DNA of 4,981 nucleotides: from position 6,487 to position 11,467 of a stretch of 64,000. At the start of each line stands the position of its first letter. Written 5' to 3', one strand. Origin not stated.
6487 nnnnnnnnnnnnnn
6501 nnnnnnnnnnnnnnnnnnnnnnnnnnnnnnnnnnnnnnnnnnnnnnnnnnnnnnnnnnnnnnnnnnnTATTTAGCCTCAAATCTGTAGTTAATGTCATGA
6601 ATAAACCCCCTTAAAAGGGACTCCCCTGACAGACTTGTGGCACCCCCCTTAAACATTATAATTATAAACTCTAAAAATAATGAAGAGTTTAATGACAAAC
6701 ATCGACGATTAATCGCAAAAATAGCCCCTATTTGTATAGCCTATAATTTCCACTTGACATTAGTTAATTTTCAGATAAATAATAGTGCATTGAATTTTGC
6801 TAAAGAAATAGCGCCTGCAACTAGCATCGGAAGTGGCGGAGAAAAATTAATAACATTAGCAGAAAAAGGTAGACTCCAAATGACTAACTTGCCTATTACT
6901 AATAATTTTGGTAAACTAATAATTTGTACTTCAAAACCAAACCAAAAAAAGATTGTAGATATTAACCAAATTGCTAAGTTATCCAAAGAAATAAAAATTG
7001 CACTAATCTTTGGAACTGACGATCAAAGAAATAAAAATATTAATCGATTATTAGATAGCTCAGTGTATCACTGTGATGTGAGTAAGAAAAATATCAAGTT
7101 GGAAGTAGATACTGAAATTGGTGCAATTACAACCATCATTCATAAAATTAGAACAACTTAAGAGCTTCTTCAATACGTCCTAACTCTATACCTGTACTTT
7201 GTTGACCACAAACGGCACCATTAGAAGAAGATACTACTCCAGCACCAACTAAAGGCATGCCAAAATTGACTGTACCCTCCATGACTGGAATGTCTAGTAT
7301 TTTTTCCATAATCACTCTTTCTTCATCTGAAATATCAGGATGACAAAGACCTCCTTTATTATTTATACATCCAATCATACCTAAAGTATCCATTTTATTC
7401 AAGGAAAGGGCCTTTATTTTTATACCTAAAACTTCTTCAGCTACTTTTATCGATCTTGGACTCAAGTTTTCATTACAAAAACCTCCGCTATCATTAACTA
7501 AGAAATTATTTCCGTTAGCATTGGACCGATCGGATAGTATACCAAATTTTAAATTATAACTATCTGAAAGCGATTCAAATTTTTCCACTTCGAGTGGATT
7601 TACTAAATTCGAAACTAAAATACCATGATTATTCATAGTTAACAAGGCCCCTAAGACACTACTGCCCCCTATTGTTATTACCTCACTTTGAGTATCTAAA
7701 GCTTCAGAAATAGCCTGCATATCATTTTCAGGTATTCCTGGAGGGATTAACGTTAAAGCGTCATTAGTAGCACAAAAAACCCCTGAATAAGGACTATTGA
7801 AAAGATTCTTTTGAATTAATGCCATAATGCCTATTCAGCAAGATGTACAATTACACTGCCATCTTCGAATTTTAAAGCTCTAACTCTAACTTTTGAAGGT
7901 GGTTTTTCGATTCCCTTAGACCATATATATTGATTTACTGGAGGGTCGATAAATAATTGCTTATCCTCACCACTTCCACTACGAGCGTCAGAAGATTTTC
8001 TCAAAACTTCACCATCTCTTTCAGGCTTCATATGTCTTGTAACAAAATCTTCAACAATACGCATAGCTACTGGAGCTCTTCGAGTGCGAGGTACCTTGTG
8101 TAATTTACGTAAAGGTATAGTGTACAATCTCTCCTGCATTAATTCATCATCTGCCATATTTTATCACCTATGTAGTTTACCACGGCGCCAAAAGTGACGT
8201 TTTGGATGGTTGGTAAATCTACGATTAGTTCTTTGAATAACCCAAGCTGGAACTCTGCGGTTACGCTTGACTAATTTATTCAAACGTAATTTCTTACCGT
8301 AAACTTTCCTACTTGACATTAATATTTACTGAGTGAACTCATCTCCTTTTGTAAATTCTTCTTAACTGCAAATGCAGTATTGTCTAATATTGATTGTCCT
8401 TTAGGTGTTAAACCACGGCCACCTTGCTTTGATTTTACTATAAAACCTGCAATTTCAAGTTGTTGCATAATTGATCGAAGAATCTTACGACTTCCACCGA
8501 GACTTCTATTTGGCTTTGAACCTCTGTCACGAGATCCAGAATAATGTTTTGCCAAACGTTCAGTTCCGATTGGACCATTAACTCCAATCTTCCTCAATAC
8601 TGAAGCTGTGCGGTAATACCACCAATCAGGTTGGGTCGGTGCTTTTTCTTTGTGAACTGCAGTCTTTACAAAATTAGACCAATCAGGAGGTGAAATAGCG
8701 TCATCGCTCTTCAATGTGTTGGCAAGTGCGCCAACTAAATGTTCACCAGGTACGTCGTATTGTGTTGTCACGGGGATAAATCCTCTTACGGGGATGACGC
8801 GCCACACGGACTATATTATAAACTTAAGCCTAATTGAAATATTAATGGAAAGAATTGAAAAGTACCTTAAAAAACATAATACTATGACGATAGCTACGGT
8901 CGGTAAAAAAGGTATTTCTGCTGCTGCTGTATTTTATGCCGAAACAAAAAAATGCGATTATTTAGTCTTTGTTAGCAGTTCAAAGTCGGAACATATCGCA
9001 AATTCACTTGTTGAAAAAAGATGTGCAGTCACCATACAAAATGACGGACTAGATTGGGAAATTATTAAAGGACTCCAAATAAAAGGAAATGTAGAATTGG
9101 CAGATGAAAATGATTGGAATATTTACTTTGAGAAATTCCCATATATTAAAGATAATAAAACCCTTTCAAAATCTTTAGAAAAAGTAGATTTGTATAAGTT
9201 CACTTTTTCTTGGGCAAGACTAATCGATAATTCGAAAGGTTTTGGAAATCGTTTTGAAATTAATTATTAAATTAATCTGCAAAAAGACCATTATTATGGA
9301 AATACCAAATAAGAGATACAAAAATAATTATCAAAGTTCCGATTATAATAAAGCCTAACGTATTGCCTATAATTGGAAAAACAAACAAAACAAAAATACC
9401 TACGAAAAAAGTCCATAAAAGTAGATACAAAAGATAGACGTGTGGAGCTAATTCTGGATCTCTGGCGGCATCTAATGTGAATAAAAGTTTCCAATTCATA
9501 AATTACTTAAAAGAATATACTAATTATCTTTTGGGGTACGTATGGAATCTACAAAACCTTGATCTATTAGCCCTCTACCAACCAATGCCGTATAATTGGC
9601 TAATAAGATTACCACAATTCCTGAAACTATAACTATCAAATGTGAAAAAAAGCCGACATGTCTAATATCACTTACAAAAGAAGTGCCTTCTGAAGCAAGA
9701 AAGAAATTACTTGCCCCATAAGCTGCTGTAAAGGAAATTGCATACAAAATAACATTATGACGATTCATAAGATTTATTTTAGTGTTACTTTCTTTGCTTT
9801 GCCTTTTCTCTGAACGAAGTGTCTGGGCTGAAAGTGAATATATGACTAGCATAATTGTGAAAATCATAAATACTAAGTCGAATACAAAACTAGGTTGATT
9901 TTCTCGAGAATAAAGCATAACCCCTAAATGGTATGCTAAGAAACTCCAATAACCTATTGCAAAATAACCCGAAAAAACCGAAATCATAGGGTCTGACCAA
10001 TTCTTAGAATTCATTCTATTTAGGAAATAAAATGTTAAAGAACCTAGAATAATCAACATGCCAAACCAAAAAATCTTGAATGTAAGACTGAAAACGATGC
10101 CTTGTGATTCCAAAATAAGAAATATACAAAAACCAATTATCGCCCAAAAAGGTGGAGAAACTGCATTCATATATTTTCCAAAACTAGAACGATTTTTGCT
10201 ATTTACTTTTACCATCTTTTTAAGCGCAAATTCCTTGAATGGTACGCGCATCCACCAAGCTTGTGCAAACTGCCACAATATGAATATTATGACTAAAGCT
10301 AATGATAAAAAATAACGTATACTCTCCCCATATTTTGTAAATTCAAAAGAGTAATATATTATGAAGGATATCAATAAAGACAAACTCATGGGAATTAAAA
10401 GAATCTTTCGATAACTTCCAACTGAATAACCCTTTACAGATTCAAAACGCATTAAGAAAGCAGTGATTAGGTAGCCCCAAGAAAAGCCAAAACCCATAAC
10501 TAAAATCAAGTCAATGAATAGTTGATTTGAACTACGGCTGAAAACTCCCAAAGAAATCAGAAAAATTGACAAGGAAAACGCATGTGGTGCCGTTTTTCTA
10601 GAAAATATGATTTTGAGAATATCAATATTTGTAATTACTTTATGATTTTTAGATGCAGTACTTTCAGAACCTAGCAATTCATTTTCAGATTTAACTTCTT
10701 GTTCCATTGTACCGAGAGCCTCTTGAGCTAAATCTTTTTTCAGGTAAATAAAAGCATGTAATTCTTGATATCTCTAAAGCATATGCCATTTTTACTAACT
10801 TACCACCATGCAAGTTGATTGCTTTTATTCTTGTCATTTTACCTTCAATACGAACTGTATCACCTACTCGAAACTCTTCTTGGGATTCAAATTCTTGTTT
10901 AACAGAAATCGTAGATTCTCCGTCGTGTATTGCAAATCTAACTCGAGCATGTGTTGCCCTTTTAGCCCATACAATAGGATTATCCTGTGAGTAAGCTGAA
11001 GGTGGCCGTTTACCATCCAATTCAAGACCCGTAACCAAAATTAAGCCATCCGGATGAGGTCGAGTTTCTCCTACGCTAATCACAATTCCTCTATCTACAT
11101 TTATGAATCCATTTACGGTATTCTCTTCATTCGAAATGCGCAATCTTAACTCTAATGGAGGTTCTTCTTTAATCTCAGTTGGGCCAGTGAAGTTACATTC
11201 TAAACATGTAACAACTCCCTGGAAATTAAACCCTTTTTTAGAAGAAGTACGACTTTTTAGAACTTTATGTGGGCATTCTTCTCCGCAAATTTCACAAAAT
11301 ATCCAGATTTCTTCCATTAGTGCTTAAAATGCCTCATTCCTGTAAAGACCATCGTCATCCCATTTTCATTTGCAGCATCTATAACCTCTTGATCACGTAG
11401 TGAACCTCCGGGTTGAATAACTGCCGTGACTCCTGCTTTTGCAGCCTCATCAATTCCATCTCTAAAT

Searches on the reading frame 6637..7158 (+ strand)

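Call 65: search_protein_families(library=pfam, proteins=[window:6637-7158:+], max_evalue=0.001)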
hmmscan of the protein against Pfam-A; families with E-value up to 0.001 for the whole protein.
window:6637-7158:+ (174 aa): 1 family
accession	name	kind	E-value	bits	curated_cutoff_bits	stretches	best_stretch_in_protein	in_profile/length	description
PF04407.17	DUF531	-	5.5e-35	121.4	25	1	6-170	3-169/170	Protein of unknown function (DUF531)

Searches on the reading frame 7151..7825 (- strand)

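Call 65: search_protein_families(library=pfam, proteins=[window:7151-7825:-], max_evalue=0.001)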
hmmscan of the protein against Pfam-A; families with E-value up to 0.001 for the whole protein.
window:7151-7825:- (225 aa): 1 family
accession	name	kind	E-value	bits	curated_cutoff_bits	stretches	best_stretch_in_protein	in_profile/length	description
PF01912.23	eIF-6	-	5.1e-50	170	25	1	7-204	3-197/197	eIF-6 family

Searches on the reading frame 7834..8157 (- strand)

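Call 65: search_protein_families(library=pfam, proteins=[window:7834-8157:-], max_evalue=0.001)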
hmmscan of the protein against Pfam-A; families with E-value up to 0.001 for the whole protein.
window:7834-8157:- (108 aa): 1 family
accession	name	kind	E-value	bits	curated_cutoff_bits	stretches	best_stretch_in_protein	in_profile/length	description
PF01198.24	Ribosomal_L31e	-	2.3e-13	50.6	25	2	69-93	45-69/82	Ribosomal protein L31e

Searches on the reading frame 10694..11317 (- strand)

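Call 66: search_protein_families(library=pfam, proteins=[window:10694-11317:-], max_evalue=0.001)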
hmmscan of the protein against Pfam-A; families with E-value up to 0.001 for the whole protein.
window:10694-11317:- (208 aa): 1 family
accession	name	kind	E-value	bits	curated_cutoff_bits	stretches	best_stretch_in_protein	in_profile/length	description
PF19769.4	CPxCG_zf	-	7.3e-29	101.3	27.2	1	8-186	1-180/183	CPxCG-related zinc finger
